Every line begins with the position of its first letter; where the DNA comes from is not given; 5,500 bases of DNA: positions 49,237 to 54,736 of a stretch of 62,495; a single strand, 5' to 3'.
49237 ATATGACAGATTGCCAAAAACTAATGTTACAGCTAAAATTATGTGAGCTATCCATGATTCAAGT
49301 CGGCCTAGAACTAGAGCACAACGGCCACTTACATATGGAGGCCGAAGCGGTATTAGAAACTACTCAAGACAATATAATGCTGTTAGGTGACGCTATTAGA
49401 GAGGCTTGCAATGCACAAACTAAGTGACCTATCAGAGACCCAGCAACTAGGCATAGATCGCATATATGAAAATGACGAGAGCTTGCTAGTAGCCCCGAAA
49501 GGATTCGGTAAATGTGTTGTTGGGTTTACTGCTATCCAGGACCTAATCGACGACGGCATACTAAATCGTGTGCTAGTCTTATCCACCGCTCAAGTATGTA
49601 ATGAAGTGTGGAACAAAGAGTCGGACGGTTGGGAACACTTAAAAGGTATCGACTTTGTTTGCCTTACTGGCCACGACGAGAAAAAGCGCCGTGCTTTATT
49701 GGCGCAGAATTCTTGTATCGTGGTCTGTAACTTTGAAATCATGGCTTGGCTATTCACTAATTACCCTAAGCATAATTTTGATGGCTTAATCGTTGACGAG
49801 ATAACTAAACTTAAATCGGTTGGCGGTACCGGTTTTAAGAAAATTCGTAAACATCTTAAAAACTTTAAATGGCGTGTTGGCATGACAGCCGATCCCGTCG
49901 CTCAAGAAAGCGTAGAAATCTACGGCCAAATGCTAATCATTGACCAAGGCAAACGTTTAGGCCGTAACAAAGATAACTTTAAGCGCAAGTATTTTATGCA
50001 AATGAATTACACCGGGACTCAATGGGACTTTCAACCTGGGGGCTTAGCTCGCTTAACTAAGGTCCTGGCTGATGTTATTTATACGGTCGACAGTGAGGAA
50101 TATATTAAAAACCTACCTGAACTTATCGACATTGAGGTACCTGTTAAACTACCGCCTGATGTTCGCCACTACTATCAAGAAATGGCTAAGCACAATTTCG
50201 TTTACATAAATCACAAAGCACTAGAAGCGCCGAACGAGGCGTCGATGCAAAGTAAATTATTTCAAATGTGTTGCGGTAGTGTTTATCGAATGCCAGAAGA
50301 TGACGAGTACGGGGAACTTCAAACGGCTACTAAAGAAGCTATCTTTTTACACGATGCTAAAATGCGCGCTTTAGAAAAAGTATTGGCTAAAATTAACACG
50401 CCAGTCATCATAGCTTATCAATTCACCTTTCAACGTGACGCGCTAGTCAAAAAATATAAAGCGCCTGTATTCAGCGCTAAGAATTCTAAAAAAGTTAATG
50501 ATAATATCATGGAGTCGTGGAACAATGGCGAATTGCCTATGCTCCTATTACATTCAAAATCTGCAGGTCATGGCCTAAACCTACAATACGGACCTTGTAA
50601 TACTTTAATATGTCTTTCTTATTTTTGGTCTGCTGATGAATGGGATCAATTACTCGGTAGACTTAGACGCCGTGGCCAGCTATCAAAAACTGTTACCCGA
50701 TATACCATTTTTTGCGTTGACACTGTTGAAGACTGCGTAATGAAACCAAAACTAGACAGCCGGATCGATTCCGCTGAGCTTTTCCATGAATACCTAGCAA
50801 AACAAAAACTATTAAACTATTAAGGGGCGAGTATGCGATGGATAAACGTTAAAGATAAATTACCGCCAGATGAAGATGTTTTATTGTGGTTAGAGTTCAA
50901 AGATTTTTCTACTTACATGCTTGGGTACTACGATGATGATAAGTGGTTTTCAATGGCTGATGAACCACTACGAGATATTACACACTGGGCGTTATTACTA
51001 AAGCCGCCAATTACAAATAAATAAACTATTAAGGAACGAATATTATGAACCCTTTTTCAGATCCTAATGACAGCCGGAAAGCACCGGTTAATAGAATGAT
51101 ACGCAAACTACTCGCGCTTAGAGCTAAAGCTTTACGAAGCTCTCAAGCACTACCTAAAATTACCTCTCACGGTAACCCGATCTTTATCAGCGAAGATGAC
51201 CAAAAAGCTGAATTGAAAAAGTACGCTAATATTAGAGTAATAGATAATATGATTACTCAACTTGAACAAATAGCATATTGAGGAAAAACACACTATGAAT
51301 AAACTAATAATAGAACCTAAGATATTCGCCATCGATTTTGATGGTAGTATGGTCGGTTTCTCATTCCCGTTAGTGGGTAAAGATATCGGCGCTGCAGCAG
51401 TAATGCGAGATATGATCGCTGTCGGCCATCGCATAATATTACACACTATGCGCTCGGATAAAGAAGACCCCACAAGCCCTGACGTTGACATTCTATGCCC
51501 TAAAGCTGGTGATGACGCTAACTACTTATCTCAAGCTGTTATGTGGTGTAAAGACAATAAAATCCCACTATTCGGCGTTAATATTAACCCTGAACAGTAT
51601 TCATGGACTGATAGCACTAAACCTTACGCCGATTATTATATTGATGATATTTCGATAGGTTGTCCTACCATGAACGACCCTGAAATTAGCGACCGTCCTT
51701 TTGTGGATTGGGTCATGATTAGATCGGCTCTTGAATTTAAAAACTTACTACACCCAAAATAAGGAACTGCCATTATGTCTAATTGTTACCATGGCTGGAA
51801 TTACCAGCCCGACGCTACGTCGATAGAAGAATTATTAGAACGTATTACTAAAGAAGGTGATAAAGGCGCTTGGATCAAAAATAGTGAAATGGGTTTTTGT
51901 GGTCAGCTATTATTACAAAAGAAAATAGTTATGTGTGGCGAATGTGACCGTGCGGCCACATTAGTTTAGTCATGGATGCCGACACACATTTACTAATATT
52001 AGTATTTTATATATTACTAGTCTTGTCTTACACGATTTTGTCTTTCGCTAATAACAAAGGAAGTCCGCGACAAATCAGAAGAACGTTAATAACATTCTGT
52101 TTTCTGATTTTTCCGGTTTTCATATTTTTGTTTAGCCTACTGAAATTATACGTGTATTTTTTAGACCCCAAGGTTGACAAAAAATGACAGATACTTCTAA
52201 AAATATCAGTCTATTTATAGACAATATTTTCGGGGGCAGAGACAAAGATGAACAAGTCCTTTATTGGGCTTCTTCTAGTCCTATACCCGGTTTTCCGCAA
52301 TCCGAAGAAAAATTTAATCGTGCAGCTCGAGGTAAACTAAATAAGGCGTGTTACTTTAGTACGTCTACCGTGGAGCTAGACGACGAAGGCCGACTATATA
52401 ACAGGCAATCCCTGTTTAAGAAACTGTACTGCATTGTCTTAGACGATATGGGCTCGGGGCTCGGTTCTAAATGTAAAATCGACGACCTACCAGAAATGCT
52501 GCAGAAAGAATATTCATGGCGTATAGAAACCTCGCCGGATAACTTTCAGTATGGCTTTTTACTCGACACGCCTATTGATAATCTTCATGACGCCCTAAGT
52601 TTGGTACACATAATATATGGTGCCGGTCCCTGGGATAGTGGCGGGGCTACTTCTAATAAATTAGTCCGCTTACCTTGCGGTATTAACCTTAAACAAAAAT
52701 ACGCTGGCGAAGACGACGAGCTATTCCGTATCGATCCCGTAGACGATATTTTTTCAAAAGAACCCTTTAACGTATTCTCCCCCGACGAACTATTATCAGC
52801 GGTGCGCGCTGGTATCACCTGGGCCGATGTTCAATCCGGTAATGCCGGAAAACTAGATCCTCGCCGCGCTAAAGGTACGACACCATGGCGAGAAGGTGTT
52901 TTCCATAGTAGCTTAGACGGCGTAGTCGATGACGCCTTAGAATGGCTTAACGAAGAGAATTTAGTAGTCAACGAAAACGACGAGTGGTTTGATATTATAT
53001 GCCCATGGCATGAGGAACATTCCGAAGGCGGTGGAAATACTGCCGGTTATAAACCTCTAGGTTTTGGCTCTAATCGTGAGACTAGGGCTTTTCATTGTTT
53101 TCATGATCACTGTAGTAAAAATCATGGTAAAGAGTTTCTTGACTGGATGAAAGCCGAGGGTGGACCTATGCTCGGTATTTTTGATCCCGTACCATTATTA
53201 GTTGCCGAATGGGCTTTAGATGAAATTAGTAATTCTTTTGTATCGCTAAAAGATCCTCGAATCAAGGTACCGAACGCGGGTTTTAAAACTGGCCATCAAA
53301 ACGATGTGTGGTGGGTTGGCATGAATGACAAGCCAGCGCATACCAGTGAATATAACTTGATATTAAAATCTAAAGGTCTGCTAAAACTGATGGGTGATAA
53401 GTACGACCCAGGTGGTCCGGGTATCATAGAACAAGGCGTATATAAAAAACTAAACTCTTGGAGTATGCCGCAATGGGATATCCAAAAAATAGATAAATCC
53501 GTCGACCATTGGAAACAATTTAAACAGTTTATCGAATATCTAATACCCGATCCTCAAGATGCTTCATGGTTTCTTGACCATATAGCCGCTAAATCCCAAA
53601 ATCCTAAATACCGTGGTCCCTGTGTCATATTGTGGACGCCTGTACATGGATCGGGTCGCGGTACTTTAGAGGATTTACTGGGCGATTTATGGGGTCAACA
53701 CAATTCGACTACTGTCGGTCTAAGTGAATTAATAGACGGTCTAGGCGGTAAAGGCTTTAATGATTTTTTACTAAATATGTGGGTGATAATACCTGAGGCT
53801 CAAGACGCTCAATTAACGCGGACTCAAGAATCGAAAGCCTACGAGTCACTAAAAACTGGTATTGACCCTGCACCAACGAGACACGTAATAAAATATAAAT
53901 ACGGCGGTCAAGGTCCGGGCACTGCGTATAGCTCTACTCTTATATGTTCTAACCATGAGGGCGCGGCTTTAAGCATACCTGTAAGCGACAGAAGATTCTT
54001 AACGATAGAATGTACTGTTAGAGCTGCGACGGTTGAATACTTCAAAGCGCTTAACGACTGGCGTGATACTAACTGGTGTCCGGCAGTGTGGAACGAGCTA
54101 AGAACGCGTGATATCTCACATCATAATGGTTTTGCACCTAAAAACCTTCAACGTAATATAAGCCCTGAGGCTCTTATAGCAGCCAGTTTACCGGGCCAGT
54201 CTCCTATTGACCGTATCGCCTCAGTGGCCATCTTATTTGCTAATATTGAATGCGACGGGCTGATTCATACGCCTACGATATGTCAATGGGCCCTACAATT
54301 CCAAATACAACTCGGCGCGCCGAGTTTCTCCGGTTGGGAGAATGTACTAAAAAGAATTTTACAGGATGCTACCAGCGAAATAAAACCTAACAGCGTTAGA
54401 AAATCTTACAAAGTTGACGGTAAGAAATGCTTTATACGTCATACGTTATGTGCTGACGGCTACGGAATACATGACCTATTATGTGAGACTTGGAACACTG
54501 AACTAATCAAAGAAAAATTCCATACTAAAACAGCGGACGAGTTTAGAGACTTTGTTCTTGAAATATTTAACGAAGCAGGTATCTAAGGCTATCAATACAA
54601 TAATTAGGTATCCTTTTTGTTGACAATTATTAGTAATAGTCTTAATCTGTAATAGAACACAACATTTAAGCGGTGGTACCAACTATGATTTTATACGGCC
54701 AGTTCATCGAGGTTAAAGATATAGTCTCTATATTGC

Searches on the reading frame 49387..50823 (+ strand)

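Call 11: search_protein_families(library=pfam, proteins=[window:49387-50823:+], max_evalue=0.001)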
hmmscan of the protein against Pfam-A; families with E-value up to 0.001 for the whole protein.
window:49387-50823:+ (478 aa): 4 families
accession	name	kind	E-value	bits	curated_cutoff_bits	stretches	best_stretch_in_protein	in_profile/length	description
PF00176.29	SNF2-rel_dom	-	5.4e-09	36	24.9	1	38-282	26-269/290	SNF2-related domain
PF00271.37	Helicase_C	-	7.8e-08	33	23.5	1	325-430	2-110/110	Helicase conserved C-terminal domain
PF00270.35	DEAD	-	9.9e-07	29.1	26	1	17-168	2-158/167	DEAD/DEAH box helicase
PF04851.21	ResIII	-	4.6e-06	27.1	22.5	1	18-170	7-162/164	Type III restriction enzyme, res subunit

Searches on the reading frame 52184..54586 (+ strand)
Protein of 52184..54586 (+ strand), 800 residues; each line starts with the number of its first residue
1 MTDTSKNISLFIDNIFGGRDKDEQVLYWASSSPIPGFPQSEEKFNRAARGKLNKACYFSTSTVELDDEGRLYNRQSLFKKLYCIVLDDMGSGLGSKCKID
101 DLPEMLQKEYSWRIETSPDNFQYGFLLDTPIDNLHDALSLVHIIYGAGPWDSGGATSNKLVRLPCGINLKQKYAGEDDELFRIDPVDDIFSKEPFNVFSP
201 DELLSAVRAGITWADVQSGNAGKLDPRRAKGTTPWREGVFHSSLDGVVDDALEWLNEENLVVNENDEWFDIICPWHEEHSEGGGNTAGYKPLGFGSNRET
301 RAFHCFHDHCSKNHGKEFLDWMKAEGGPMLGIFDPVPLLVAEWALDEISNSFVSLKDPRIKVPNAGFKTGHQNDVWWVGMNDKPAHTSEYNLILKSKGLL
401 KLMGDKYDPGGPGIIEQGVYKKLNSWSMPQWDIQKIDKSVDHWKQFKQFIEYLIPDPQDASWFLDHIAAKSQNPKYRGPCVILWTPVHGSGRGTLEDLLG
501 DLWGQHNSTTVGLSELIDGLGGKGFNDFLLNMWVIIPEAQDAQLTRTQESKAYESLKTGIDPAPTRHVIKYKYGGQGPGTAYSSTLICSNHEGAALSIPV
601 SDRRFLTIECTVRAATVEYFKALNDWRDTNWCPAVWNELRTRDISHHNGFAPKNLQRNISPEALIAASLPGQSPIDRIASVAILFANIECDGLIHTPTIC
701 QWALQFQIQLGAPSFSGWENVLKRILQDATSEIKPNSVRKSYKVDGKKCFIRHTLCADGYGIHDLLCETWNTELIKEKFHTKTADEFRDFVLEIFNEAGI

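Call 11: search_protein_families(library=pfam, proteins=[window:52184-54586:+], max_evalue=0.001)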
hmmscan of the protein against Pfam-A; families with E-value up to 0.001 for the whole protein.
window:52184-54586:+ (800 aa): 0 families

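Call 24: search_protein_families(library=phrogs, proteins=[window:52184-54586:+], max_evalue=0.001)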
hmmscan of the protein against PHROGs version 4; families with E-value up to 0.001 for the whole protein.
window:52184-54586:+ (800 aa): 3 families
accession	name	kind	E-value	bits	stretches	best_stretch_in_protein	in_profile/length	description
phrog_4861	-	DNA, RNA and nucleotide metabolism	4.1e-12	47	1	68-318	85-331/358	DNA primase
phrog_1156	-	DNA, RNA and nucleotide metabolism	1e-06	28.6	1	438-591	518-665/855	DNA primase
phrog_1829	-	DNA, RNA and nucleotide metabolism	1.1e-05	24.9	1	444-613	469-629/772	DNA primase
